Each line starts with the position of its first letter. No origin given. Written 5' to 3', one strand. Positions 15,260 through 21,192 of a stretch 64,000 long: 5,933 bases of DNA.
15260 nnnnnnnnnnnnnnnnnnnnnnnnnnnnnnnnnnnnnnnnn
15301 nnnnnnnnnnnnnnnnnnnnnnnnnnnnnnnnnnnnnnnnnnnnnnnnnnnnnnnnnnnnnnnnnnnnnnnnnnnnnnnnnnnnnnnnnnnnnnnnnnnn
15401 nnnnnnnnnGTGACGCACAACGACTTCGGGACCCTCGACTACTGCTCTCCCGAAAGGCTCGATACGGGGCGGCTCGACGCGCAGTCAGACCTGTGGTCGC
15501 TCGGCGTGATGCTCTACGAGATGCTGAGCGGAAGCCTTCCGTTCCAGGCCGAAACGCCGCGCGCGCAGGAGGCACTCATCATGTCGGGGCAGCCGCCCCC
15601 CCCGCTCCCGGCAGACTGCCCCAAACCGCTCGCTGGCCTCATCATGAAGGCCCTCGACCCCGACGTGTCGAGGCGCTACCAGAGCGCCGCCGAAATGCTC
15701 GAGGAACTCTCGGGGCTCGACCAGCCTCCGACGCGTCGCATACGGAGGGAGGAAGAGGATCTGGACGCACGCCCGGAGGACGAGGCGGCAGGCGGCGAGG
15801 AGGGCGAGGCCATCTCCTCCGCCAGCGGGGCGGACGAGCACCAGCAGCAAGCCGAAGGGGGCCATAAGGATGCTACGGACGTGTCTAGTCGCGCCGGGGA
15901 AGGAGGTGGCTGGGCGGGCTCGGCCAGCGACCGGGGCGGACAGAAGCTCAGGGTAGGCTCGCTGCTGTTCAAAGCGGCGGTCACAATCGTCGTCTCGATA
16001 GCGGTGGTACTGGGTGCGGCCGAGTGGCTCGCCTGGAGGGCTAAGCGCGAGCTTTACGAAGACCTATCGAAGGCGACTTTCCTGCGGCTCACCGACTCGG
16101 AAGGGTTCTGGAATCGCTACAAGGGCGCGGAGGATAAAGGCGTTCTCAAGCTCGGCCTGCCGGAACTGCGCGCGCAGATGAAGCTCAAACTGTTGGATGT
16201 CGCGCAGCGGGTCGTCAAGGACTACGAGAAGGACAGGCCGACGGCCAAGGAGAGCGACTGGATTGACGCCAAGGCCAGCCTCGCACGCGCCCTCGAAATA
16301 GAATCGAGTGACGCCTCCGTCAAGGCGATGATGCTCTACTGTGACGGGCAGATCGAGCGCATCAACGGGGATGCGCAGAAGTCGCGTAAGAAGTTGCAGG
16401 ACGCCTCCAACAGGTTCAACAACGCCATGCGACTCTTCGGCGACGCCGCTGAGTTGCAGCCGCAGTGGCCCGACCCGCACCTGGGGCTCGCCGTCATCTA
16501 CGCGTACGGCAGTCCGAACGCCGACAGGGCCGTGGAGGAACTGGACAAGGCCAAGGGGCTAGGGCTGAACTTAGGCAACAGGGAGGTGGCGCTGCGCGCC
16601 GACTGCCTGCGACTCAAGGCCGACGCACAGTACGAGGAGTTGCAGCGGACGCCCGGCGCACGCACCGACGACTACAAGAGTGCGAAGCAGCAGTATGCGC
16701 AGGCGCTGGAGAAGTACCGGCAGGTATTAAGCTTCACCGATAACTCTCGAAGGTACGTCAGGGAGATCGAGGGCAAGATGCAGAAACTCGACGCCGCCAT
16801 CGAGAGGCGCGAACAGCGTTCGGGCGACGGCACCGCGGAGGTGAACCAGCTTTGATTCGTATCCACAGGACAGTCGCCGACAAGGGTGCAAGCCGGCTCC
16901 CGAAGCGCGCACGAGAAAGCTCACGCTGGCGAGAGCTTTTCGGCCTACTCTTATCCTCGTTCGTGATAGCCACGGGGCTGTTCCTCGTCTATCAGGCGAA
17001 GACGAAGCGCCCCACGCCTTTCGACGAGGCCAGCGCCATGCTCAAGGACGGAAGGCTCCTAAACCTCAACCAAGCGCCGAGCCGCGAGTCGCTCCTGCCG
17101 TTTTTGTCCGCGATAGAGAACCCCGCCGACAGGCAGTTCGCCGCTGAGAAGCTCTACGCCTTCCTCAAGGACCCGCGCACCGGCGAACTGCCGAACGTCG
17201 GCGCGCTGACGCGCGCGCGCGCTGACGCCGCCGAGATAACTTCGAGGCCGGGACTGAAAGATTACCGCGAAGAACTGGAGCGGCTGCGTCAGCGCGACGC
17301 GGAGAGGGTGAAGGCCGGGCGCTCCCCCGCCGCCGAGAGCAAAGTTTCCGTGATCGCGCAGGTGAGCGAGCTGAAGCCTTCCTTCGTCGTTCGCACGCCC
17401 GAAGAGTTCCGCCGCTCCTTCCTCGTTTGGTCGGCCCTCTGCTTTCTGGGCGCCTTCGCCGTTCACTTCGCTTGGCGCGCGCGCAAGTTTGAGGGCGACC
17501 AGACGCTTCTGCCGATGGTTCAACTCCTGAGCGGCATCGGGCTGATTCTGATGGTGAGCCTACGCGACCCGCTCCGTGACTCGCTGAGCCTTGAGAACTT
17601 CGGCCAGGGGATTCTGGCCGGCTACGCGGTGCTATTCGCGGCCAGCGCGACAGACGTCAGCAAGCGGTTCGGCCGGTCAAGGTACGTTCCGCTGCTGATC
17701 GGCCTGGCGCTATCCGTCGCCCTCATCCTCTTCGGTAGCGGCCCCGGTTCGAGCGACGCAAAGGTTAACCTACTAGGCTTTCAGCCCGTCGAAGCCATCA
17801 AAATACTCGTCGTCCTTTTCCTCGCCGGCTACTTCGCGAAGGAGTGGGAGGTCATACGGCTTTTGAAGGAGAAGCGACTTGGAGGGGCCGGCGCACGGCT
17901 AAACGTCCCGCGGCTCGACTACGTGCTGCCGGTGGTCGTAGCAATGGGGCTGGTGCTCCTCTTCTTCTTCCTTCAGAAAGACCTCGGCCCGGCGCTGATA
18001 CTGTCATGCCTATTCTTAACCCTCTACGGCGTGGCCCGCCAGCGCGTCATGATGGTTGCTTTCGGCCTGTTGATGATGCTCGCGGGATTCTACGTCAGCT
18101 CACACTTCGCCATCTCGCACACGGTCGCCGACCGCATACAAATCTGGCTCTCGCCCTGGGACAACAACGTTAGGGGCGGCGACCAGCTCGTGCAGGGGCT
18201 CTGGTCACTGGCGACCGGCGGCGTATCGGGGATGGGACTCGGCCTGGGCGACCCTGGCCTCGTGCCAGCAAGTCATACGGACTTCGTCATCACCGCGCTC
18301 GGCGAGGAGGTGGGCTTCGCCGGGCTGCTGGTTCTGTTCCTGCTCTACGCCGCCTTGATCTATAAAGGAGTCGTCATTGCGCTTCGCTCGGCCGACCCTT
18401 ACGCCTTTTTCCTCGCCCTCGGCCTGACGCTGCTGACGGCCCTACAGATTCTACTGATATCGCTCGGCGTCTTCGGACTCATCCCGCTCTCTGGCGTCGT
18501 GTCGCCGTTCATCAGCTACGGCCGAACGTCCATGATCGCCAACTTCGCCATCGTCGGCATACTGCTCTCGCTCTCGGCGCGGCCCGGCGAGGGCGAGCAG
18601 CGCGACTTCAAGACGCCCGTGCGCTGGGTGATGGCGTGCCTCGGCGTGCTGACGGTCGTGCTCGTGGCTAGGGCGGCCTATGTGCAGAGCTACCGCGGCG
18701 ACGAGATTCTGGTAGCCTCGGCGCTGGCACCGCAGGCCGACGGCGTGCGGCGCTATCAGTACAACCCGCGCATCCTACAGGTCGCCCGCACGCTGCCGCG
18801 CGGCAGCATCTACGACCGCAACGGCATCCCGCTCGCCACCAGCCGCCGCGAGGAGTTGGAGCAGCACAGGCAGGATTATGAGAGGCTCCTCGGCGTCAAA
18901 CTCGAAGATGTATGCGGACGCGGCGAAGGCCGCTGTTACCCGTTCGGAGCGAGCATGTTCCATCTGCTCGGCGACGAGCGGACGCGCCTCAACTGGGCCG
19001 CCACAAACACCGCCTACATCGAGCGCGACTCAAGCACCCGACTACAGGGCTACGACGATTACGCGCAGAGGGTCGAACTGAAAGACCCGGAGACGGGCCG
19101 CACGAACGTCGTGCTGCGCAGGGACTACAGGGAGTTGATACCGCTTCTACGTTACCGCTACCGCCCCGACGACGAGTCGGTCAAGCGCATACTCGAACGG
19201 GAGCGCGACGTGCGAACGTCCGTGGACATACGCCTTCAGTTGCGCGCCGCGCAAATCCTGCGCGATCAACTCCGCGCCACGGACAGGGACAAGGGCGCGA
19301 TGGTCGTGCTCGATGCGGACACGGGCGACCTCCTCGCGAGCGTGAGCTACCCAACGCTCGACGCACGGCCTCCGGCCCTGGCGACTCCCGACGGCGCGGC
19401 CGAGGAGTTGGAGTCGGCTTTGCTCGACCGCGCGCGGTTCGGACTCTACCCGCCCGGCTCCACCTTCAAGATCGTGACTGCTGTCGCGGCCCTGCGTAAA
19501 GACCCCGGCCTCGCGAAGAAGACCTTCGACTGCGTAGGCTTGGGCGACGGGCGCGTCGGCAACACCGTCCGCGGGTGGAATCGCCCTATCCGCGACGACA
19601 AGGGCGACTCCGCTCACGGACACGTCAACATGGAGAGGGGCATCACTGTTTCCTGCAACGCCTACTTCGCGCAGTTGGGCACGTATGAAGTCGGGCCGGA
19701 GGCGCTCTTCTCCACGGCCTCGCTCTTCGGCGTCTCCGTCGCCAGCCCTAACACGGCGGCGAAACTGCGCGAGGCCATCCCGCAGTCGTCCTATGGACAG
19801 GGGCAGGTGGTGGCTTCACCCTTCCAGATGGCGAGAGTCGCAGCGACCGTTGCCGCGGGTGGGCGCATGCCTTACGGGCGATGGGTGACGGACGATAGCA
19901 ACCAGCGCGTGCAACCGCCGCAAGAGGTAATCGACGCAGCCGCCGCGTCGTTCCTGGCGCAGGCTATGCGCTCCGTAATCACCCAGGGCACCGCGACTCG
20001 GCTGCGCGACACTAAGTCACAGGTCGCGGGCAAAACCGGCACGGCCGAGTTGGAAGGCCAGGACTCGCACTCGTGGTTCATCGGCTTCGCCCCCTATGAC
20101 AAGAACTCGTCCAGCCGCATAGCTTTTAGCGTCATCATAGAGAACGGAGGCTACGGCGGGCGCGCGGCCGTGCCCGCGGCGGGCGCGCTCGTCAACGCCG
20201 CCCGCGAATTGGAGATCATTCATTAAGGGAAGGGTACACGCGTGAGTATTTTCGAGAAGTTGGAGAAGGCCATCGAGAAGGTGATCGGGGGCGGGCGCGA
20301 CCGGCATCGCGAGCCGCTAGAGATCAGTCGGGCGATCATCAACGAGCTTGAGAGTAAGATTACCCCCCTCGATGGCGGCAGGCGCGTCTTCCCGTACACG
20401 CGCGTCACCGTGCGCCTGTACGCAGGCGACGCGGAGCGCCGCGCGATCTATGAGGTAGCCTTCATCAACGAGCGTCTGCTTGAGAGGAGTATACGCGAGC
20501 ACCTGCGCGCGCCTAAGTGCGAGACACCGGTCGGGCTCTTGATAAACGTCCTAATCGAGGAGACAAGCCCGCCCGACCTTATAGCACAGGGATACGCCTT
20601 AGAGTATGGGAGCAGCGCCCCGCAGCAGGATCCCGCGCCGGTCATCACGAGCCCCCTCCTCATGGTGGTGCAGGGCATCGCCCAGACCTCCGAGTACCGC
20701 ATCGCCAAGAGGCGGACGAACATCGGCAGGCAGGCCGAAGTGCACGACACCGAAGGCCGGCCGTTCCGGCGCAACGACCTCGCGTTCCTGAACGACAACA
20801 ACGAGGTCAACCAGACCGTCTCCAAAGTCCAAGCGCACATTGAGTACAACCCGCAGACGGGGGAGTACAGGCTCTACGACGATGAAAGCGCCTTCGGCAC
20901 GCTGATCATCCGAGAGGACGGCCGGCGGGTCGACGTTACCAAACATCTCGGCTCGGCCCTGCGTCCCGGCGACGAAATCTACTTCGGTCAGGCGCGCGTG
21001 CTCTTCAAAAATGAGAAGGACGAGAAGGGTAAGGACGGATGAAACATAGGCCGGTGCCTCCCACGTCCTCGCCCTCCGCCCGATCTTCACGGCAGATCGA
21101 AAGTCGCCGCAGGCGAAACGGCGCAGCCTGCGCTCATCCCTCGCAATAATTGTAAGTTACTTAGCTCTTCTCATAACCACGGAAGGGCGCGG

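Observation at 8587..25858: Tn7-like element splits the dnaN-recF junction, with canonical Tn7/glmS geometry but no tnsA/B/C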

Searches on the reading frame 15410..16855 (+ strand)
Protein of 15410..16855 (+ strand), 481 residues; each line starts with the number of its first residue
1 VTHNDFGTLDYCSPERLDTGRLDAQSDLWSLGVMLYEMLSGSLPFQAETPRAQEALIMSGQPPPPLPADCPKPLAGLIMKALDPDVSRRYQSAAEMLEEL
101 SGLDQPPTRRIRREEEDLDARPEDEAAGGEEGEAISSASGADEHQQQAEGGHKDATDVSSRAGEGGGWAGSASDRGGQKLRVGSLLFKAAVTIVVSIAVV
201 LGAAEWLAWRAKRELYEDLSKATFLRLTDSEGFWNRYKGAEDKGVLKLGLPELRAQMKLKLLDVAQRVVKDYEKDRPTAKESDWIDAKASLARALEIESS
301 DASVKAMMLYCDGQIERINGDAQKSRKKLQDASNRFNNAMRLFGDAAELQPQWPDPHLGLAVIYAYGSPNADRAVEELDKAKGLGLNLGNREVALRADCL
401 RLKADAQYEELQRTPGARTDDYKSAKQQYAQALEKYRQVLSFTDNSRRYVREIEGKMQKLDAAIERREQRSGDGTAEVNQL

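Call 4: search_protein_families(library=pfam, proteins=[window:15410-16855:+], max_evalue=0.01)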
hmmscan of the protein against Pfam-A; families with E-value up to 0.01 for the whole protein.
window:15410-16855:+ (481 aa): 4 families
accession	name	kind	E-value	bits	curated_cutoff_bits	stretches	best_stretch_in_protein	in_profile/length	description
PF00069.31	Pkinase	-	1e-13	51.7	31.7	1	5-97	157-258/263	Protein kinase domain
PF07714.23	PK_Tyr_Ser-Thr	-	7.4e-10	39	23.1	1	8-91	167-250/258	Protein tyrosine and serine/threonine kinase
PF13414.12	TPR_11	-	0.00067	19.7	26.8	0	333-364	7-38/42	TPR repeat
PF14559.12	TPR_19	-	0.0031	18.2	25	0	332-365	3-36/68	Tetratricopeptide repeat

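Call 51: search_protein_families(library=padloc, proteins=[window:15410-16855:+], max_evalue=0.001)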
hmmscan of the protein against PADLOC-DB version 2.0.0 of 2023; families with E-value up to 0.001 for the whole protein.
window:15410-16855:+ (481 aa): 26 families (the best 25 are shown)
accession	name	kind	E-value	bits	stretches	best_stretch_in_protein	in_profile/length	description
PDLC04138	mad6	-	7.2e-25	85.9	1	6-116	217-326/659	mads_6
PDLC04061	PD-T4-6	-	1.3e-23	82.3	1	6-202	184-378/510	-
PDLC04042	PD-T4-6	-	2.1e-22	78.1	1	6-109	173-278/292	-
PDLC04053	PD-T4-6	-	2e-19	68.2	1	5-106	172-274/311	-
PDLC04060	PD-T4-6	-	7.7e-19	65.9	1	4-116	168-282/486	-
PDLC04040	PD-T4-6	-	1.3e-18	65.1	1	6-110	166-274/547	-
PDLC04052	PD-T4-6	-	3.6e-17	60.7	1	6-114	177-287/496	-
PDLC04047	PD-T4-6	-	7.1e-17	59.5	1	3-103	170-272/327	-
PDLC04043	PD-T4-6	-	1.1e-16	58.9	1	6-100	177-274/452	-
PDLC04054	PD-T4-6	-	1.5e-14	52.2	1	4-162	172-331/347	-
PDLC04041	PD-T4-6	-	2.8e-14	51.2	1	4-148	193-307/443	-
PDLC04048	PD-T4-6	-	4.9e-14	50.5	1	3-102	170-271/354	-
PDLC04064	PD-T4-6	-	6.2e-14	49.7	1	7-101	182-278/369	-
PDLC01088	C3a189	-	9.6e-14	48.8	1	6-112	169-266/840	kinase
PDLC04039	PD-T4-6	-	1.1e-13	49.1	1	6-131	176-309/458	-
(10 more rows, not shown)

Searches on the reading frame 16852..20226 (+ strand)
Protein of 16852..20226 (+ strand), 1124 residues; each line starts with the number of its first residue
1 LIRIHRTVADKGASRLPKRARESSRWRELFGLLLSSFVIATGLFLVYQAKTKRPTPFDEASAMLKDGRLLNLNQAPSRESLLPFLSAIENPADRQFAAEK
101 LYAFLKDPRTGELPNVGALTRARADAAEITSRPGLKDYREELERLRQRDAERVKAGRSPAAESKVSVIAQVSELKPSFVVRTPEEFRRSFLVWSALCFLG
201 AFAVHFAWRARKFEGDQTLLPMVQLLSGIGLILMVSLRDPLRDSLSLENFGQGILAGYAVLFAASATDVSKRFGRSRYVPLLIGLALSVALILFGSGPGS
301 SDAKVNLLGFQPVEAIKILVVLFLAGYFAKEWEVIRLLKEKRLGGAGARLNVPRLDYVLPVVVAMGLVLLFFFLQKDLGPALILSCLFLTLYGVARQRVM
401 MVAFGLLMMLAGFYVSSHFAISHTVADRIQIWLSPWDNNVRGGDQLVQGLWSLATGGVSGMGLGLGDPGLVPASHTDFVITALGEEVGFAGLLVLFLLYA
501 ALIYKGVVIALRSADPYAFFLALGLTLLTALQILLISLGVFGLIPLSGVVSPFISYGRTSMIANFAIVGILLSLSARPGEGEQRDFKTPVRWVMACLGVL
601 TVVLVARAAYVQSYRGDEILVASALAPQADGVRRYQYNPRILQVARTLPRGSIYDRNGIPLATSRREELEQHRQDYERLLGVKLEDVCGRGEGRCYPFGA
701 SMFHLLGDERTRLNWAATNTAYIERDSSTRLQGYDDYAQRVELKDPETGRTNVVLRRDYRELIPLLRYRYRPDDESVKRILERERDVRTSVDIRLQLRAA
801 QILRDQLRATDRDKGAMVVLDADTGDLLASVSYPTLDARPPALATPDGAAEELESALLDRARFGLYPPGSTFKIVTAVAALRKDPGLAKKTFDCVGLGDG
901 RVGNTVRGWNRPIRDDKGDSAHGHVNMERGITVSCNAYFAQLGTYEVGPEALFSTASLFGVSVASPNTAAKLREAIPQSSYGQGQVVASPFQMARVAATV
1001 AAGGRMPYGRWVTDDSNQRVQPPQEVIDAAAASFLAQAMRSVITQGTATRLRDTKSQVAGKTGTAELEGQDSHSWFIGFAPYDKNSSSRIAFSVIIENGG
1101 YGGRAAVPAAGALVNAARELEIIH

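Call 4: search_protein_families(library=pfam, proteins=[window:16852-20226:+], max_evalue=0.01)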
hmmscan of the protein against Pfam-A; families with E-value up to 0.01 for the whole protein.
window:16852-20226:+ (1124 aa): 2 families
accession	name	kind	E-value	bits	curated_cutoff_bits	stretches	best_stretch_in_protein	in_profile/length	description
PF01098.24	FTSW_RODA_SPOVE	-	3.1e-49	168.3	26.4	1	229-576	14-352/356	Cell cycle protein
PF00905.27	Transpeptidase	-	2.6e-38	132.4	22.1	1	815-1113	1-297/299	Penicillin binding protein transpeptidase domain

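Call 51: search_protein_families(library=padloc, proteins=[window:16852-20226:+], max_evalue=0.001)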
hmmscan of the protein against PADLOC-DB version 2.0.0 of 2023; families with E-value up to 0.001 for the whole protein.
window:16852-20226:+ (1124 aa): 0 families

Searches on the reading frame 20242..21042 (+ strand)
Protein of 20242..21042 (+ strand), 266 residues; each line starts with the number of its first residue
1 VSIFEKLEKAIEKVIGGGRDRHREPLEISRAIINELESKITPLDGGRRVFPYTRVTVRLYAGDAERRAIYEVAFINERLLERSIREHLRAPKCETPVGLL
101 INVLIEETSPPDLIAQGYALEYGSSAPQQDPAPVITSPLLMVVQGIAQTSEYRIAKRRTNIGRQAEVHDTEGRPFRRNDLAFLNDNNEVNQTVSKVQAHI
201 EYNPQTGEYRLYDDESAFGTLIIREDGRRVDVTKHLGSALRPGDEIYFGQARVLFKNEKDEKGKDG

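Call 4: search_protein_families(library=pfam, proteins=[window:20242-21042:+], max_evalue=0.01)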
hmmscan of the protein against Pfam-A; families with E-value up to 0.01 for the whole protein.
window:20242-21042:+ (266 aa): 2 families
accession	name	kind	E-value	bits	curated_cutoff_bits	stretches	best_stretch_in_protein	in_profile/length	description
PF00498.31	FHA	-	0.00013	22.8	20.7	1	172-249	4-67/67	FHA domain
PF12401.13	FhaA_N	-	0.002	19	25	1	6-90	7-88/115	FhaA, N-terminal domain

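Call 51: search_protein_families(library=padloc, proteins=[window:20242-21042:+], max_evalue=0.001)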
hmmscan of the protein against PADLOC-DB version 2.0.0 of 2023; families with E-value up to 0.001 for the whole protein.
window:20242-21042:+ (266 aa): 0 families
